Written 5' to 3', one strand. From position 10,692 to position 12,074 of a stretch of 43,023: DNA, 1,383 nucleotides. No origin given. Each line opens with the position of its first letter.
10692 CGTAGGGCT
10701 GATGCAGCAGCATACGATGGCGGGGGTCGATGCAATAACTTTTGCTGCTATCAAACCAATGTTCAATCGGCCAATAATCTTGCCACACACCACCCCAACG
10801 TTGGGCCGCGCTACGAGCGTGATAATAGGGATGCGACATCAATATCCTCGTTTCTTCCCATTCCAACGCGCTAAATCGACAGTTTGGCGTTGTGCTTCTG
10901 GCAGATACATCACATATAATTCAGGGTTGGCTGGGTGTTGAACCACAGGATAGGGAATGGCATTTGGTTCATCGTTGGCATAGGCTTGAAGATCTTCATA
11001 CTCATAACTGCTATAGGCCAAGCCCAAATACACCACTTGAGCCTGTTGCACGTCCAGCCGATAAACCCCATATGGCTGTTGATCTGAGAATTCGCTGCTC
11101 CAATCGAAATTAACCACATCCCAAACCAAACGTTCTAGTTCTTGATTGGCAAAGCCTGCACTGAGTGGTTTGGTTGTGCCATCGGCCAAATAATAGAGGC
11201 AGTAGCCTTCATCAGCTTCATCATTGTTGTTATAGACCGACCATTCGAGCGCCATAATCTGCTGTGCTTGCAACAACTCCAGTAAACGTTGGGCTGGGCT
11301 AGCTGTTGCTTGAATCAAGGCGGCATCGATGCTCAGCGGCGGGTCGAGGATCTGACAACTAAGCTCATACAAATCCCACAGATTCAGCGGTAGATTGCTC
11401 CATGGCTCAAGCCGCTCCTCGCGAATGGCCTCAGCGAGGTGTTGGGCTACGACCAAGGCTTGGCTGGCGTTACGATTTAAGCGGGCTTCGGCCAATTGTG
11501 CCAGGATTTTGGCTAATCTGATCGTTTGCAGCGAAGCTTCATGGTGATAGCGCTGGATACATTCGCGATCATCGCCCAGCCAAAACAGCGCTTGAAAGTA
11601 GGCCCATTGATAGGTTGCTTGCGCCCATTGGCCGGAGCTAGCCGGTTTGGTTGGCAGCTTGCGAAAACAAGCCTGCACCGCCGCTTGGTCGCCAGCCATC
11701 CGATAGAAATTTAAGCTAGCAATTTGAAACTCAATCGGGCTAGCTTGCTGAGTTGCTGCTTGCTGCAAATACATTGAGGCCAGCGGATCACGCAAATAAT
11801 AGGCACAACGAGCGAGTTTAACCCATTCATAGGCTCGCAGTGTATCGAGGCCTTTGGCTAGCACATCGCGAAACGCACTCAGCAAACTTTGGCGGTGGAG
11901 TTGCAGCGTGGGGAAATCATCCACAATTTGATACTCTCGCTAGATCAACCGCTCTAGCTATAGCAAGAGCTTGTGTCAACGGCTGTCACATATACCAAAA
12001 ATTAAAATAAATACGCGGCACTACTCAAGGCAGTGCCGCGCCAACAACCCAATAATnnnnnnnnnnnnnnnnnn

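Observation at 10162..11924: Translationally coupled pair of unknown-function genes, one with an internal tandem duplication, converging onto and overlapping the LysR gene's 3' end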

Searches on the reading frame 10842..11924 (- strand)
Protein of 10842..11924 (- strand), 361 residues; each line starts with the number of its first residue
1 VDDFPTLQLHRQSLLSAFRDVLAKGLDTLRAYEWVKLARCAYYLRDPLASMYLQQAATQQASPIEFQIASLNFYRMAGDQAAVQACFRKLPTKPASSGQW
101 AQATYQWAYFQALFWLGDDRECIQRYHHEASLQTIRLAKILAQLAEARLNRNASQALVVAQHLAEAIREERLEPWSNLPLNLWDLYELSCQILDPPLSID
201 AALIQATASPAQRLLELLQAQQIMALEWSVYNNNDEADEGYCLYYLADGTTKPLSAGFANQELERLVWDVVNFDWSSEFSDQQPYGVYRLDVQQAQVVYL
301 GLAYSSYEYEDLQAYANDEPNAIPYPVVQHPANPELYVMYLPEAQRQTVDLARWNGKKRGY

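Call 7: search_protein_families(library=pfam, proteins=[window:10842-11924:-], max_evalue=1)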
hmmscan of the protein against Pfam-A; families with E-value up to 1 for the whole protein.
window:10842-11924:- (361 aa): 0 families

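Call 8: search_protein_families(library=ncbifam, proteins=[window:10842-11924:-], max_evalue=1)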
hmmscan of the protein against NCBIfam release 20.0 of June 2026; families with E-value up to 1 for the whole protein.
window:10842-11924:- (361 aa): 0 families

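Call 9: search_protein_families(library=padloc, proteins=[window:10842-11924:-], max_evalue=1)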
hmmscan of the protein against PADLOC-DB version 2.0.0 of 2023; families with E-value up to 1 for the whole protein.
window:10842-11924:- (361 aa): 0 families

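Call 10: search_protein_families(library=phrogs, proteins=[window:10842-11924:-], max_evalue=1)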
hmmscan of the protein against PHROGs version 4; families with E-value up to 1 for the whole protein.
window:10842-11924:- (361 aa): 1 family
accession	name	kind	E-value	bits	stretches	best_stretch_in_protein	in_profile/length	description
phrog_23635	-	unknown function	0.29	11.6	1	80-110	161-191/294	-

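Call 13: find_homologous_proteins(query=window:10842-11924:-)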
Query window:10842-11924:- (361 aa): 10 proteins with E <= 0.001 among 6722 candidates.
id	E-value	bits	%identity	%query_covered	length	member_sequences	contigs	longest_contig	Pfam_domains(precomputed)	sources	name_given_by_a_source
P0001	1.2e-223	760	93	100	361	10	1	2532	-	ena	-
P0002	3.1e-185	633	79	100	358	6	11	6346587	-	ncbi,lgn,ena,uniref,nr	ncbi:MAG TPA: hypothetical protein DEF47_09520 [Herpetosiphon sp.]|uniref:Uncharacterized protein n=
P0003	1.1e-168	579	70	100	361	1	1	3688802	-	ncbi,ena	-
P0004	7.9e-140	484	76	79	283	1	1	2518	-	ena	-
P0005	2.5e-138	479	62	99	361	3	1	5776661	-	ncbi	ncbi:hypothetical protein ACP8Y2_16890 [Herpetosiphon llansteffanensis]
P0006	8.1e-117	408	52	99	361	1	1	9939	-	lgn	-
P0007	2.1e-102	361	48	99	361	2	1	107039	-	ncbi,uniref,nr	ncbi:hypothetical protein [Herpetosiphon llansteffanensis]|uniref:hypothetical protein n=1 Tax=Herpe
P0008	4.0e-98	347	48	99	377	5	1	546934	-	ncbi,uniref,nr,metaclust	ncbi:hypothetical protein [Herpetosiphon geysericola]|uniref:Uncharacterized protein n=1 Tax=Herpeto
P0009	7.4e-89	316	46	99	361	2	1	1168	-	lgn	-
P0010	3.5e-82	295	44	99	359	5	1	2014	-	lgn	-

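Call 15: find_encoding_contigs(protein=P0002, flank=6000, max_places=3)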
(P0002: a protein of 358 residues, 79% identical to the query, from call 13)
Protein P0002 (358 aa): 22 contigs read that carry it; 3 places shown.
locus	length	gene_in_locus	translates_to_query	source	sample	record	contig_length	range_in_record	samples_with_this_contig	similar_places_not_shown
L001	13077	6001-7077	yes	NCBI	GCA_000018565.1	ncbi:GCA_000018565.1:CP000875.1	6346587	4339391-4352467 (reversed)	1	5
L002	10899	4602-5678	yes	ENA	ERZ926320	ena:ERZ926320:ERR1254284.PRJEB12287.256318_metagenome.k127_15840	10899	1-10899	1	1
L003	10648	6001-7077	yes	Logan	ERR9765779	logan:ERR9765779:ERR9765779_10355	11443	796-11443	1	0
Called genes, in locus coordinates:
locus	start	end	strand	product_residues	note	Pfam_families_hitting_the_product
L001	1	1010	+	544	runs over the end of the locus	PF00072:Response_reg, PF01590:GAF, PF13185:GAF_2, PF13492:GAF_3, PF00512:HisKA (weak), PF02518:HATPase_c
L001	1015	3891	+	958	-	PF00072:Response_reg, PF01590:GAF, PF13185:GAF_2, PF13492:GAF_3, PF01590:GAF, PF13185:GAF_2, PF00512:HisKA, PF02518:HATPase_c, +1 more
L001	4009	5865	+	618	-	PF05935:Arylsulfotrans, PF14269:Arylsulfotran_2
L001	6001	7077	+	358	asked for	-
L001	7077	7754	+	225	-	PF21866:DUF6915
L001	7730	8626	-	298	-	PF00126:HTH_1, PF03466:LysR_substrate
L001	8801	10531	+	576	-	PF00890:FAD_binding_2, PF01266:DAO (weak), PF01494:FAD_binding_3 (weak), PF03486:HI0933_like (faint), PF07992:Pyr_redox_2 (faint), PF02910:Succ_DH_flav_C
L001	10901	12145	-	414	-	PF00149:Metallophos, PF12850:Metallophos_2 (faint)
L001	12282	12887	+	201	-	PF01323:DSBA, PF13743:Thioredoxin_5 (weak)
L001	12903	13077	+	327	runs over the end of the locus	PF01571:GCV_T, PF08669:GCV_T_C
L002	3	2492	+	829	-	?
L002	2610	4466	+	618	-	PF05935:Arylsulfotrans, PF14269:Arylsulfotran_2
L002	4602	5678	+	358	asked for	-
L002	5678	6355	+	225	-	PF21866:DUF6915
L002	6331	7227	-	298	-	PF00126:HTH_1, PF03466:LysR_substrate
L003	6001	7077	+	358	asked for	-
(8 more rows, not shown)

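Call 16: find_encoding_contigs(protein=P0005, flank=6000, max_places=2)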
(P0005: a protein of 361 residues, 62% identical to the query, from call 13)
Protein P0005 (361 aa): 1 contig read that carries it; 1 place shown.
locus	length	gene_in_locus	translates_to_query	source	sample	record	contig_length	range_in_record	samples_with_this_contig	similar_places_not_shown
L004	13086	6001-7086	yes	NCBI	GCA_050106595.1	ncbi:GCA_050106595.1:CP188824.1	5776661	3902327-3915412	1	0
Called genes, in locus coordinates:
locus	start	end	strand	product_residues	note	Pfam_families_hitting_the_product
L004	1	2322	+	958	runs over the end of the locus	PF00072:Response_reg, PF01590:GAF, PF13185:GAF_2, PF13492:GAF_3, PF01590:GAF, PF13185:GAF_2, PF00512:HisKA, PF02518:HATPase_c, +1 more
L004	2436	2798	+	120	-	-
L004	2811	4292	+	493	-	PF05935:Arylsulfotrans, PF14269:Arylsulfotran_2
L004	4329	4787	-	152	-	-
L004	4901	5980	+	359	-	-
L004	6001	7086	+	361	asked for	-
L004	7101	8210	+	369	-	-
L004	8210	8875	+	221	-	PF21866:DUF6915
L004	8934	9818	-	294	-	PF00126:HTH_1, PF03466:LysR_substrate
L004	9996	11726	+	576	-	PF00890:FAD_binding_2, PF01266:DAO (weak), PF03486:HI0933_like (faint), PF07992:Pyr_redox_2 (faint), PF02910:Succ_DH_flav_C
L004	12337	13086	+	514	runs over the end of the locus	PF00117:GATase, PF07722:Peptidase_C26 (faint), PF02540:NAD_synthase (weak), PF00958:GMP_synt_C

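Call 17: find_encoding_contigs(protein=P0008, flank=6000, max_places=2)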
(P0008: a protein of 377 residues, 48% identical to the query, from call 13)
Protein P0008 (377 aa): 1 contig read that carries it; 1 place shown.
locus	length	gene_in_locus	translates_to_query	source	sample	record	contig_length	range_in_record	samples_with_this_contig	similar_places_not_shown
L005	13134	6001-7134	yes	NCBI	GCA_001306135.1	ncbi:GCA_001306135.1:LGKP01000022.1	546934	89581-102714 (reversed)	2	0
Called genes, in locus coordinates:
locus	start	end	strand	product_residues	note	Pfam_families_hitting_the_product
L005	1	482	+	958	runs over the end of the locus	PF00072:Response_reg, PF01590:GAF, PF13185:GAF_2, PF13492:GAF_3, PF01590:GAF, PF13185:GAF_2, PF00512:HisKA, PF02518:HATPase_c, +1 more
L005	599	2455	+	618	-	PF05935:Arylsulfotrans, PF14269:Arylsulfotran_2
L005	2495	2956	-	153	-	-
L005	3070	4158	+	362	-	-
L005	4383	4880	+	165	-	-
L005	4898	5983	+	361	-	-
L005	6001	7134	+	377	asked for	-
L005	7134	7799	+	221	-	PF21866:DUF6915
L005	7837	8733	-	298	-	PF00126:HTH_1, PF03466:LysR_substrate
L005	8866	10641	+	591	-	PF00890:FAD_binding_2, PF01266:DAO (weak), PF03486:HI0933_like (faint), PF07992:Pyr_redox_2 (faint), PF02910:Succ_DH_flav_C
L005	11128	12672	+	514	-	PF00117:GATase, PF07722:Peptidase_C26 (faint), PF02540:NAD_synthase (weak), PF00958:GMP_synt_C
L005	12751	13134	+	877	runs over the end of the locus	PF13191:AAA_16, PF13401:AAA_22 (faint), PF25873:WHD_MalT, PF13424:TPR_12 (faint), PF17874:TPR_MalT, PF00515:TPR_1 (faint), PF13181:TPR_8 (faint), PF00196:GerE, +1 more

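Call 29: predict_structure(alignment_id=A2)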
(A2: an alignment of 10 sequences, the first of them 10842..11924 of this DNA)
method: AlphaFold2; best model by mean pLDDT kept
length: 361 residues; sequences in the alignment: 10
mean_pLDDT: 85.1   pTM: 0.60
mean pLDDT of the five models: 85.1, 81.3, 80.4, 80.1, 77.5
residues with pLDDT >= 90: 160; 70-90: 164; 50-70: 25; < 50: 12
segments of 3 or more residues with pLDDT < 50: 233-238
pLDDT, mean of each block of 10 residues (from residue 1): 63 90 93 94 89 92 80 92 91 74 87 94 94 91 96 91 89 87 93 77 61 88 90 53 88 79 83 82 79 94 87 88 88 85 91 75 40
secondary structure, 60 per line:
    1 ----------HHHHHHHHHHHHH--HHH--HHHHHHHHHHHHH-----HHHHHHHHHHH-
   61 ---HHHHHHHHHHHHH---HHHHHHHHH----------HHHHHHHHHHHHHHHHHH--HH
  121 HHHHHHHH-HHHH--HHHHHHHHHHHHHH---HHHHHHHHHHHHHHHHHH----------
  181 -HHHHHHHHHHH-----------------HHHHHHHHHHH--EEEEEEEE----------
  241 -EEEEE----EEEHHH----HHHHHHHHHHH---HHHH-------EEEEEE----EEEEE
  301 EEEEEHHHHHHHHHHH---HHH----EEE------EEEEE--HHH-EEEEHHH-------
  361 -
elements in order: H11-23 H31-43 H49-59 H64-76 H80-88 H99-116 H119-128 H130-133 H136-149 H153-170 H182-192 H210-220 E223-230 E242-246 E251-253 H261-271 H275-278 E286-291 E296-305 H306-316 E327-329 E336-340 E347-350

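Call 34: search_protein_representatives(alignment_id=A2)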
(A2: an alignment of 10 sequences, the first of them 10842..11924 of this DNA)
Query: 10 sequences, 358 profile positions. Proteins with E-value up to 0.001 (for the whole library): 52; up to 1e-10: 17; up to 1e-30: 4. The best 52 are listed.
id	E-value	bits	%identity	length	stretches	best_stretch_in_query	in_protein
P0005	4.0e-172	588.6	-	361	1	2-358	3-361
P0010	1.6e-164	563.6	-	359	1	1-357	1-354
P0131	5.3e-71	256.0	-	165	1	197-358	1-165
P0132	3.4e-49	184.2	-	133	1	37-151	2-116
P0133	1.4e-23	100.0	-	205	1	33-192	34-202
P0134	2.3e-14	69.6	-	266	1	7-193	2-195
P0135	1.3e-13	67.2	-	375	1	9-191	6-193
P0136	1.6e-13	66.9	-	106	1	113-195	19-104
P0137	2.1e-13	66.5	-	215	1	8-189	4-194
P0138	1.6e-12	63.6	-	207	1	31-187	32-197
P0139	2.7e-12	62.9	-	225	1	8-191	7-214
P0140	3.5e-12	62.5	-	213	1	30-189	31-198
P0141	9.4e-12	61.1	-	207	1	14-190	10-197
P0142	2.1e-11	59.9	-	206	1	7-192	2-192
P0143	4.5e-11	58.8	-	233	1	7-192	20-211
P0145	9.8e-11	57.7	-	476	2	7-193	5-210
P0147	2.8e-10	56.2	-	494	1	14-195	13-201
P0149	5.3e-10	55.3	-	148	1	213-346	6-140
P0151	1.5e-09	53.8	-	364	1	7-194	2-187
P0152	2.0e-09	53.5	-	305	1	33-194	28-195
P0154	2.9e-09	52.9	-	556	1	12-191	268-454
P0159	2.3e-08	50.0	-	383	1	7-319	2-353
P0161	9.4e-08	47.9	-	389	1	16-191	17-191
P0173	1.8e-05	40.4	-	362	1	42-193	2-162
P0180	8.0e-04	35.0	-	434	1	9-192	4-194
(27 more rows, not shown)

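Call 36: search_protein_families(library=pfam, proteins=[P0135, P0145, P0147, P0154, P0151, P0161, P0180, P0152, P0159, P0173], max_evalue=0.01)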
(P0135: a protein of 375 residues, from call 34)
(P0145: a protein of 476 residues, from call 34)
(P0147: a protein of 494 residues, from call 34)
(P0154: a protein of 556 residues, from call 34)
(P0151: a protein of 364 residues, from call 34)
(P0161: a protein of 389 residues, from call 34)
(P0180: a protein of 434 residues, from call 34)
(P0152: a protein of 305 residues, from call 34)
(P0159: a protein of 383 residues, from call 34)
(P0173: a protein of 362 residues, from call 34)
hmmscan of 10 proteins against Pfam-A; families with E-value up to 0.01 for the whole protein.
P0135 (375 aa): 3 families
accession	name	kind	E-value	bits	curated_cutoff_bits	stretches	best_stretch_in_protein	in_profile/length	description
PF00805.28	Pentapeptide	-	7.1e-44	147.4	20.2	5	333-368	1-36/40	Pentapeptide repeats (8 copies)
PF13599.13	Pentapeptide_4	-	3.4e-15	56.3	38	2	301-367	9-75/78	Pentapeptide repeat region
PF13576.12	Pentapeptide_3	-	1.4e-10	41.6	27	1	327-368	3-47/48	Pentapeptide repeats (9 copies)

P0145 (476 aa): 5 families
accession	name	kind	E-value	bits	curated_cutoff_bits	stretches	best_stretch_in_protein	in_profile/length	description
PF13424.12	TPR_12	-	1.3e-12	48.1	30.1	2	279-349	8-77/77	Tetratricopeptide repeat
PF13181.12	TPR_8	-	1.3e-05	25.4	25.7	0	74-103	3-32/34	Tetratricopeptide repeat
PF07719.23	TPR_2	-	0.00094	19.6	27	0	74-103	3-32/34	Tetratricopeptide repeat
PF13176.12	TPR_7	-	0.0019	18.6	27.9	0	321-351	3-32/36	Tetratricopeptide repeat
PF13428.12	TPR_14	-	0.0024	18.9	23.5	0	78-103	7-32/44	Tetratricopeptide repeat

P0147 (494 aa): 4 families
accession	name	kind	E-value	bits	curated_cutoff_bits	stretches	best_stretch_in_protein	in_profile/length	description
PF00805.28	Pentapeptide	-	1.1e-57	191.5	20.2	8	437-476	1-40/40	Pentapeptide repeats (8 copies)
PF13599.13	Pentapeptide_4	-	8.3e-25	87.1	38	3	420-487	9-76/78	Pentapeptide repeat region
PF13576.12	Pentapeptide_3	-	2.1e-21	76.3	27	1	447-487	4-47/48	Pentapeptide repeats (9 copies)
PF25296.1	Decapeptide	-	7.7e-08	32.5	45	0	286-342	15-71/74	Decapeptide repeat region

P0154 (556 aa): 5 families
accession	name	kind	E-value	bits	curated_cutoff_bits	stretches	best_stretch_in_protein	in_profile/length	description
PF00805.28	Pentapeptide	-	4.4e-11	42.6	20.2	1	503-541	2-40/40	Pentapeptide repeats (8 copies)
PF13424.12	TPR_12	-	2.6e-05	24.8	30.1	1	328-394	6-75/77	Tetratricopeptide repeat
PF07719.23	TPR_2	-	4.1e-05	23.8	27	0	328-354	4-30/34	Tetratricopeptide repeat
PF13374.12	TPR_10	-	0.00027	21.3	27.5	1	328-362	5-39/42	Tetratricopeptide repeat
PF00515.34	TPR_1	-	0.0065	16.7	27.8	0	373-396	10-33/34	Tetratricopeptide repeat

P0151 (364 aa): 7 families
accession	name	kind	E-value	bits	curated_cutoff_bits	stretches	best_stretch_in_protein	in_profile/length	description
PF00805.28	Pentapeptide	-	8e-42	140.8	20.2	5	324-361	3-40/40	Pentapeptide repeats (8 copies)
PF13576.12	Pentapeptide_3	-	1.5e-12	48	27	3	242-279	2-41/48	Pentapeptide repeats (9 copies)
PF13599.13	Pentapeptide_4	-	2.1e-11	44.2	38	2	227-297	4-74/78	Pentapeptide repeat region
PF13424.12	TPR_12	-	8.8e-07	29.5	30.1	2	67-117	5-55/77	Tetratricopeptide repeat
PF13432.12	TPR_16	-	0.00059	20.7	32.7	1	47-95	16-61/65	Tetratricopeptide repeat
PF13181.12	TPR_8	-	0.0012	19.2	25.7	0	68-93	4-29/34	Tetratricopeptide repeat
PF12895.13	ANAPC3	-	0.003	18.3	27.2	1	53-121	14-77/82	Anaphase-promoting complex, cyclosome, subunit 3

P0161 (389 aa): 4 families
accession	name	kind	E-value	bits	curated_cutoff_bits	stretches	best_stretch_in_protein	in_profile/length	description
PF00805.28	Pentapeptide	-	6e-50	166.8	20.2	6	348-384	2-38/40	Pentapeptide repeats (8 copies)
PF13599.13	Pentapeptide_4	-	1e-16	61.2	38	2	282-349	11-78/78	Pentapeptide repeat region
PF13576.12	Pentapeptide_3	-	1.9e-13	50.9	27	2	322-357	9-47/48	Pentapeptide repeats (9 copies)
PF25296.1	Decapeptide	-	1.9e-06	28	45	1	302-369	5-72/74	Decapeptide repeat region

P0180 (434 aa): 4 families
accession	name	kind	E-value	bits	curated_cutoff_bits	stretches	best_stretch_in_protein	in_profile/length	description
PF00805.28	Pentapeptide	-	4.8e-61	202.2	20.2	6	392-429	1-38/40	Pentapeptide repeats (8 copies)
PF13599.13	Pentapeptide_4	-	3.6e-23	81.8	38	3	244-312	9-77/78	Pentapeptide repeat region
PF13576.12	Pentapeptide_3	-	1.8e-20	73.3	27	3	386-426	3-46/48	Pentapeptide repeats (9 copies)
PF25296.1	Decapeptide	-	1.4e-05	25.3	45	0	380-422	13-55/74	Decapeptide repeat region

P0152 (305 aa): 1 family
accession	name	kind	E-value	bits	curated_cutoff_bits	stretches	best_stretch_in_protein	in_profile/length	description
PF13424.12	TPR_12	-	0.00065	20.3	30.1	1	32-90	9-72/77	Tetratricopeptide repeat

P0159 (383 aa): 0 families

P0173 (362 aa): 4 families
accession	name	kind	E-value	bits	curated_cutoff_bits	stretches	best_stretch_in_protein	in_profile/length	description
PF00805.28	Pentapeptide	-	1.6e-44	149.4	20.2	5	270-307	1-38/40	Pentapeptide repeats (8 copies)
PF13599.13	Pentapeptide_4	-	2.4e-22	79.2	38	3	268-341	4-77/78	Pentapeptide repeat region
PF13576.12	Pentapeptide_3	-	3.3e-19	69.3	27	3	238-280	2-47/48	Pentapeptide repeats (9 copies)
PF25296.1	Decapeptide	-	3.5e-08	33.6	45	1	246-290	6-50/74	Decapeptide repeat region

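Call 42: search_solved_structures(query=A1, max_evalue=10)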
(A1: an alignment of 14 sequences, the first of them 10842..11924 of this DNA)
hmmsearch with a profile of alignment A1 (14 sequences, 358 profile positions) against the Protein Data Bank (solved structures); distinct sequences matched with E-value up to 10: 0.

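Call 58: search_protein_families(library=pfam, proteins=[P0149], max_evalue=1)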
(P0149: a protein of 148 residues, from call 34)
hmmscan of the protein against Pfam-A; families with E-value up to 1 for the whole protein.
P0149 (148 aa): 0 families

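Call 59: search_protein_families(library=phrogs, proteins=[P0149], max_evalue=0.1)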
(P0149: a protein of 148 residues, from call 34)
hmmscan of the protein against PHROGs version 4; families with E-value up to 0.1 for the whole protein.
P0149 (148 aa): 0 families

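Call 78: fold_search(model_id=the predicted structure, library=viral)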
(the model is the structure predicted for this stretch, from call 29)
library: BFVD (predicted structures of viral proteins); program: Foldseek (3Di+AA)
matches with E <= 10: 316; with E <= 0.001: 0
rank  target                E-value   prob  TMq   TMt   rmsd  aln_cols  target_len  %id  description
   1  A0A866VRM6            1.5e-01  0.21  0.13  0.15  17.1       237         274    8  G protein-coupled receptor-6.3 [Elephant endotheliotropic herpesvirus 3A]
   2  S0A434                1.5e-01  0.06  0.09  0.11  23.8       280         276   10  Phage minor capsid protein [Cellulophaga phage phi18:2]
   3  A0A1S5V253            2.2e-01  0.11  0.12  0.12  18.3       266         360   10  (no name in the UniProt tables at hand)
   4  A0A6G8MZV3            2.3e-01  0.09  0.10  0.11  20.8       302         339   13  Ribonuclease III [Cedratvirus kamchatka]
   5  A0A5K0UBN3            2.8e-01  0.12  0.13  0.08  18.4       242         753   14  Uncharacterized protein [Yasminevirus sp. GU-2018]
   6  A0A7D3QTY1            4.9e-01  0.63  0.25  0.30   9.5       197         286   15  Soluble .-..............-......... factor [Fadolivirus FV1/VV64]
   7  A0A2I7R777            4.9e-01  0.04  0.08  0.10  23.6       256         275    7  (no name in the UniProt tables at hand)
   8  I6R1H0                5.2e-01  0.06  0.10  0.13  23.2       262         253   11  (no name in the UniProt tables at hand)
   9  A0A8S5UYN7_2          5.7e-01  0.02  0.07  0.04  36.5       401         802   10  Endosialidase chaperone [Siphoviridae sp. ctkKt3]
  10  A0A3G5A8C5            6.3e-01  0.44  0.27  0.30  16.6       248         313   10  Gamma-soluble NSF attachment protein [Homavirus sp.]
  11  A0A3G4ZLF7            6.3e-01  0.25  0.15  0.29   7.8       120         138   11  Uncharacterized protein [Terrestrivirus sp.]
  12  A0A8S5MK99            6.3e-01  0.07  0.12  0.14  19.2       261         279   12  Uncharacterized protein [CrAss-like virus sp. ctcfK29]
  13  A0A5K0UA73            6.9e-01  0.12  0.12  0.18  18.9       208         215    8  TLC domain-containing protein [Yasminevirus sp. GU-2018]
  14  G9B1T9                7.3e-01  0.04  0.08  0.12  18.0       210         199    8  Gp188 [Bacillus phage W.Ph.]
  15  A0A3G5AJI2            7.6e-01  0.14  0.18  0.15  15.2       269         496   11  Glycosyltransferase [Solivirus sp.]
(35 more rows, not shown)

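Call 92: find_related_loci(query=A6, collection=metagenome_contigs, flank=2500)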
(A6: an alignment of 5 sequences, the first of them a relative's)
Query A6 (148 aa) in metagenome_contigs; peptide patterns used: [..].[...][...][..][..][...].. (x = any residue, [..] = any of these).
51 stretches matched a pattern; 5 encode a relative of the query (tblastn E <= 1e-3); 5 distinct loci.
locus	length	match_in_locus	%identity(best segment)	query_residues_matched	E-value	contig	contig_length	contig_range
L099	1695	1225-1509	33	2-96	1e-15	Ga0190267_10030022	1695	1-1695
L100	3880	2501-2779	33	4-96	3e-15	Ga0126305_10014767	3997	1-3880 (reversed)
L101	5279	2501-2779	33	4-96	3e-15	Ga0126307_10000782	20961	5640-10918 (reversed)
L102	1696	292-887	30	4-96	1e-8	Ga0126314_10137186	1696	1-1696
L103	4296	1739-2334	30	4-96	1e-8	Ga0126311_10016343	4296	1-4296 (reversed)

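Call 100: search_protein_families(library=padloc, proteins=[P0149, P0133, P0135], max_evalue=0.1)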
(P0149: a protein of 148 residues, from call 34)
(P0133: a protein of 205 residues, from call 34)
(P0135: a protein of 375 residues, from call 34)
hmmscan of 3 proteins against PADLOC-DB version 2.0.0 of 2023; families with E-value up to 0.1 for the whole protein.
P0149 (148 aa): 0 families

P0133 (205 aa): 0 families

P0135 (375 aa): 0 families
